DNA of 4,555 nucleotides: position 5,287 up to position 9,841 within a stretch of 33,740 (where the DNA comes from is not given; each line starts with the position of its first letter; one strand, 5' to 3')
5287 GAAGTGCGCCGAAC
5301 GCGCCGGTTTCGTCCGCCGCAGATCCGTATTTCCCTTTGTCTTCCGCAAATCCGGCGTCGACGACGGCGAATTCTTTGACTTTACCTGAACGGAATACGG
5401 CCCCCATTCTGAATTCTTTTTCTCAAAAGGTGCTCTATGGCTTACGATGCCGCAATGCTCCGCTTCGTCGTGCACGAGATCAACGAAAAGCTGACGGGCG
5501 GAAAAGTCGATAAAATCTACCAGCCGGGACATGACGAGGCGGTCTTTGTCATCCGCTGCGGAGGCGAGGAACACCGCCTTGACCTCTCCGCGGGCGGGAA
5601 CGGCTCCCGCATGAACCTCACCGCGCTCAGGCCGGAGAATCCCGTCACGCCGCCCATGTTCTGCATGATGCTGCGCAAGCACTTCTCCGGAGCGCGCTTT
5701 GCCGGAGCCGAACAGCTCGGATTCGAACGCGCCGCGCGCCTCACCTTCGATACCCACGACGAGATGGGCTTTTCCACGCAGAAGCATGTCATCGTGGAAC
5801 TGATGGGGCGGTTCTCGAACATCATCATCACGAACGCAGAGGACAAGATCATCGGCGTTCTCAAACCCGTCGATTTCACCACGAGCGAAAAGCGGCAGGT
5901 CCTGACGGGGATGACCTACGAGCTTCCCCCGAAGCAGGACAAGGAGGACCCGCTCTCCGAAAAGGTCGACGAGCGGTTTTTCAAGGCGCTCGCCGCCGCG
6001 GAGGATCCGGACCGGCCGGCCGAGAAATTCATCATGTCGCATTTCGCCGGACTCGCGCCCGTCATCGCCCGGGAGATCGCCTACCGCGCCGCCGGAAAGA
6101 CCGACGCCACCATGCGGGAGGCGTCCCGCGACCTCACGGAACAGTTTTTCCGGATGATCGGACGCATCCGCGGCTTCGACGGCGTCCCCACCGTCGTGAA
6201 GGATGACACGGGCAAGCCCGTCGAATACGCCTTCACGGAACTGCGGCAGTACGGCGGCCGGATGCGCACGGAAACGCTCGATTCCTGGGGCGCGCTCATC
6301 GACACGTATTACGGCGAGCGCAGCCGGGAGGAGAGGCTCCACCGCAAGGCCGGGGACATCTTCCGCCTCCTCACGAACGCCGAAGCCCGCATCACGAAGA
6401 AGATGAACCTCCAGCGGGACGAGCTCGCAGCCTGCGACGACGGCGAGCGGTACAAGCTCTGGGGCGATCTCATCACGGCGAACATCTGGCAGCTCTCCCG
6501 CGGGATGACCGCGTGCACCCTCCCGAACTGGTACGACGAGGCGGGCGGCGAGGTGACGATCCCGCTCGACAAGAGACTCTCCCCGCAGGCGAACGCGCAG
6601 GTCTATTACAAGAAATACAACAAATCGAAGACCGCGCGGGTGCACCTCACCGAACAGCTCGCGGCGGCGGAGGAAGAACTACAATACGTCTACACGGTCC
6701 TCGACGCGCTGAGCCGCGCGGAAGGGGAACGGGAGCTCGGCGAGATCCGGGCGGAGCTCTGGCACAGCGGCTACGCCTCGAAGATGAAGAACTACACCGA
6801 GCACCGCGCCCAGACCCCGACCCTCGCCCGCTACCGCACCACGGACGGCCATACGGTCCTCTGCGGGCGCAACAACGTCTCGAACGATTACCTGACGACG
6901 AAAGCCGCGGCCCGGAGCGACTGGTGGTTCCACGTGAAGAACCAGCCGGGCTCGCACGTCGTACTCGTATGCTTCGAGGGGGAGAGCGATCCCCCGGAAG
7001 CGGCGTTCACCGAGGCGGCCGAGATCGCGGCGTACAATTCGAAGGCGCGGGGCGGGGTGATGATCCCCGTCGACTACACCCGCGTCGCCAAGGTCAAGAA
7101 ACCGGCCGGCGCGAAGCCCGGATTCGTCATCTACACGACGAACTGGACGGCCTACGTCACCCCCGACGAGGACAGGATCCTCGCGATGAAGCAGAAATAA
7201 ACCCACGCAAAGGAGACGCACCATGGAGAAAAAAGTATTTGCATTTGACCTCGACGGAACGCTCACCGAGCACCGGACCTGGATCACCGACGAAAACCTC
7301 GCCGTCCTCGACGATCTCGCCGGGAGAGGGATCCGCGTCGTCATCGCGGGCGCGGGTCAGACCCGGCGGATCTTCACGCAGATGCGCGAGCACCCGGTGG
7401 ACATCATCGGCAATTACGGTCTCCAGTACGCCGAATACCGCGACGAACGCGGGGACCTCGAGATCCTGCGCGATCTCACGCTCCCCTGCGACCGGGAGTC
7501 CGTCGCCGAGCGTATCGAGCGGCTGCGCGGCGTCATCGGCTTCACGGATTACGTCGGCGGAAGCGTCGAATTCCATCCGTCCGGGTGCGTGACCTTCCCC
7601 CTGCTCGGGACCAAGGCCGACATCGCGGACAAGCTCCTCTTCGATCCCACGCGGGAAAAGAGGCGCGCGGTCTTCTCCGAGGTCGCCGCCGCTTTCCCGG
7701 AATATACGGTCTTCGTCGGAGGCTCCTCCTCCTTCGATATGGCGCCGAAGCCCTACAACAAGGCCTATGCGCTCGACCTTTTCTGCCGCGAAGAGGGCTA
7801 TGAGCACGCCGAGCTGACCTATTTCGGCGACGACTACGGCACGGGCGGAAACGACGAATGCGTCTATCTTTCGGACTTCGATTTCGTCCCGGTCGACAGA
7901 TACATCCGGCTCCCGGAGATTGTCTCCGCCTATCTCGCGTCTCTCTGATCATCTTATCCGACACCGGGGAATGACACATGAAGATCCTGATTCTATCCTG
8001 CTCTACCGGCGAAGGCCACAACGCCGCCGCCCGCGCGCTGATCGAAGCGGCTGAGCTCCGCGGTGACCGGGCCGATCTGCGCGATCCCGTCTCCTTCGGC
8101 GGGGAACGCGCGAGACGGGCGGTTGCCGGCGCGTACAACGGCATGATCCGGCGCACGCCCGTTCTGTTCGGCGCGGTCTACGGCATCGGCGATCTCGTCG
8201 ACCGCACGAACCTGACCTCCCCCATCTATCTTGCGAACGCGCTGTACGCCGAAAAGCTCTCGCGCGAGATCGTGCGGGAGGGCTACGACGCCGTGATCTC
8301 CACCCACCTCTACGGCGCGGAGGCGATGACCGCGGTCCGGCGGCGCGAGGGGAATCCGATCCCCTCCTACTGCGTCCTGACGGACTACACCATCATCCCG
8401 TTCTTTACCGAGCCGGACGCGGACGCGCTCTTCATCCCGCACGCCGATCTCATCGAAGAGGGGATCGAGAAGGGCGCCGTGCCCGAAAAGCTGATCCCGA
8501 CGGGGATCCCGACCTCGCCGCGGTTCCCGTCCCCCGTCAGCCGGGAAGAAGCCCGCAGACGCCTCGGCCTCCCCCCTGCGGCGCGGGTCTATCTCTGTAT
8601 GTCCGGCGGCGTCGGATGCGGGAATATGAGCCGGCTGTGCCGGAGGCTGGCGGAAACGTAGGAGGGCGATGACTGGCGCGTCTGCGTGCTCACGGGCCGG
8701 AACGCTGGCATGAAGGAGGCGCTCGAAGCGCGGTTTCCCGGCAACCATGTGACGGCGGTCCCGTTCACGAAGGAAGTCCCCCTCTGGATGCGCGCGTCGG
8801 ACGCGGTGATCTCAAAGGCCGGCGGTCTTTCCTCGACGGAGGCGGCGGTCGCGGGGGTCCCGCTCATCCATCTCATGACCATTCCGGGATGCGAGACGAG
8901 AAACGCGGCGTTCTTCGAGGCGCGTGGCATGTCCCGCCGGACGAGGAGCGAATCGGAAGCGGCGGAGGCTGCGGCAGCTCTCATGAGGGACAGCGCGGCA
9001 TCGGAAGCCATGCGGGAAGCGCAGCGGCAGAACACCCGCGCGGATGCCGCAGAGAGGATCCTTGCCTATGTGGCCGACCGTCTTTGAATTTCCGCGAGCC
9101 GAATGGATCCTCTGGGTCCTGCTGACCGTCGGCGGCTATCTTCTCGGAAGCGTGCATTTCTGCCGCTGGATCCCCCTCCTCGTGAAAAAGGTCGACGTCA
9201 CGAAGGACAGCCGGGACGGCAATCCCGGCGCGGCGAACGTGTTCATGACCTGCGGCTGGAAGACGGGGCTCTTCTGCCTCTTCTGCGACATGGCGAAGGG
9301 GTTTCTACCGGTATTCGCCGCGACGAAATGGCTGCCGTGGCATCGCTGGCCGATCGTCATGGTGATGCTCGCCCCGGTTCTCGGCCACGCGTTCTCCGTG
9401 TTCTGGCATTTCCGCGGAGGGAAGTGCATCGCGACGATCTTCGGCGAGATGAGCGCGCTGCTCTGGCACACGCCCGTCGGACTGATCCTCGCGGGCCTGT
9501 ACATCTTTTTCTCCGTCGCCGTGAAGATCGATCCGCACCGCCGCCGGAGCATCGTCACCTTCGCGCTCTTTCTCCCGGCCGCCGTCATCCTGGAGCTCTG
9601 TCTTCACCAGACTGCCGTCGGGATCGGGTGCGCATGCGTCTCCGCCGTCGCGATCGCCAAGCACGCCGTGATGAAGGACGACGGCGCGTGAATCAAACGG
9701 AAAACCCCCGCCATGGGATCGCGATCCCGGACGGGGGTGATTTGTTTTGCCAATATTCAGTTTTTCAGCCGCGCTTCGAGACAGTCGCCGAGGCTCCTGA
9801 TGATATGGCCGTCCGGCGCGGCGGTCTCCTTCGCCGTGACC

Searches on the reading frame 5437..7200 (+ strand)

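Call 16: search_protein_families(library=pfam, proteins=[window:5437-7200:+], max_evalue=0.001)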
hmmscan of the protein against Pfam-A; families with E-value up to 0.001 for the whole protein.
window:5437-7200:+ (587 aa): 2 families
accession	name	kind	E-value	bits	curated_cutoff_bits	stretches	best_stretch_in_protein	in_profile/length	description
PF05833.16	NFACT_N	-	3.4e-126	422.1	31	1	4-457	1-453/456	NFACT N-terminal and middle domains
PF05670.18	NFACT-R_1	-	7.7e-13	49.4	29.8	1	465-558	4-98/112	NFACT protein RNA binding domain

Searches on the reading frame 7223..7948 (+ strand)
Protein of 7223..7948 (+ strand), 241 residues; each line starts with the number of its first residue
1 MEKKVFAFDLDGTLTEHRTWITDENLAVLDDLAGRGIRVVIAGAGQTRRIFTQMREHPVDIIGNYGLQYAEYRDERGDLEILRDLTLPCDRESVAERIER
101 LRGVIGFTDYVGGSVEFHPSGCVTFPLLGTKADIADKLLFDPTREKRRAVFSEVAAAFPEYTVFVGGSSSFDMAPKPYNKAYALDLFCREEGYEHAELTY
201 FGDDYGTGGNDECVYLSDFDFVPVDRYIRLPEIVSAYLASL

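Call 16: search_protein_families(library=pfam, proteins=[window:7223-7948:+], max_evalue=0.001)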
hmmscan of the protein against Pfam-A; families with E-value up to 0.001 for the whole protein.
window:7223-7948:+ (241 aa): 3 families
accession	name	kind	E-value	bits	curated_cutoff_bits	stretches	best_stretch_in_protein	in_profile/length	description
PF08282.18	Hydrolase_3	-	9.6e-12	45.6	20.9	2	6-50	1-45/255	haloacid dehalogenase-like hydrolase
PF03332.19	PMM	-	1.6e-06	28.5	22.4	1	140-217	121-197/221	Eukaryotic phosphomannomutase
PF00702.32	Hydrolase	-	0.00054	20.8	26.4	0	4-107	2-93/191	haloacid dehalogenase-like hydrolase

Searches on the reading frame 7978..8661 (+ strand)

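Call 16: search_protein_families(library=pfam, proteins=[window:7978-8661:+], max_evalue=0.001)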
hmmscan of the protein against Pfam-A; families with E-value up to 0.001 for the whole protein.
window:7978-8661:+ (227 aa): 1 family
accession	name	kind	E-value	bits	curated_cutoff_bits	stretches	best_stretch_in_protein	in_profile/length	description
PF06925.17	MGDG_synth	-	8e-19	68.8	25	1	14-178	1-168/169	Monogalactosyldiacylglycerol (MGDG) synthase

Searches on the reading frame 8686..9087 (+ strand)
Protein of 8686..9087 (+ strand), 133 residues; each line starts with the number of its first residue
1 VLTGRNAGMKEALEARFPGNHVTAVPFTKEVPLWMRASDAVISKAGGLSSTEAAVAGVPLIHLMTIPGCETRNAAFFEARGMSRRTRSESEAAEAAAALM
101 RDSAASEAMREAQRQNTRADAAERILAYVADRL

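Call 83: search_protein_families(library=pfam, proteins=[window:8686-9087:+], max_evalue=0.001)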
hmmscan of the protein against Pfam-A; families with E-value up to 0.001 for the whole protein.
window:8686-9087:+ (133 aa): 2 families
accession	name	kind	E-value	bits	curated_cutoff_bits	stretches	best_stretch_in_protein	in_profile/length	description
PF04101.22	Glyco_tran_28_C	-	1.2e-07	32.4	22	1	14-125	46-166/166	Glycosyltransferase family 28 C-terminal domain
PF00534.26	Glycos_transf_1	-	7.2e-05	22.8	26.4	1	8-115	61-171/172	Glycosyl transferases group 1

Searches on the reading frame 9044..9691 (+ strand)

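Call 16: search_protein_families(library=pfam, proteins=[window:9044-9691:+], max_evalue=0.001)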
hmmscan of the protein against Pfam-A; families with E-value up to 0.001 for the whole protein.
window:9044-9691:+ (215 aa): 1 family
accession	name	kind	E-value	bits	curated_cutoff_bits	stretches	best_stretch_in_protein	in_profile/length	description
PF02660.20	G3P_acyltransf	-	7.9e-34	117.6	24.1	1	31-208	2-158/164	Glycerol-3-phosphate acyltransferase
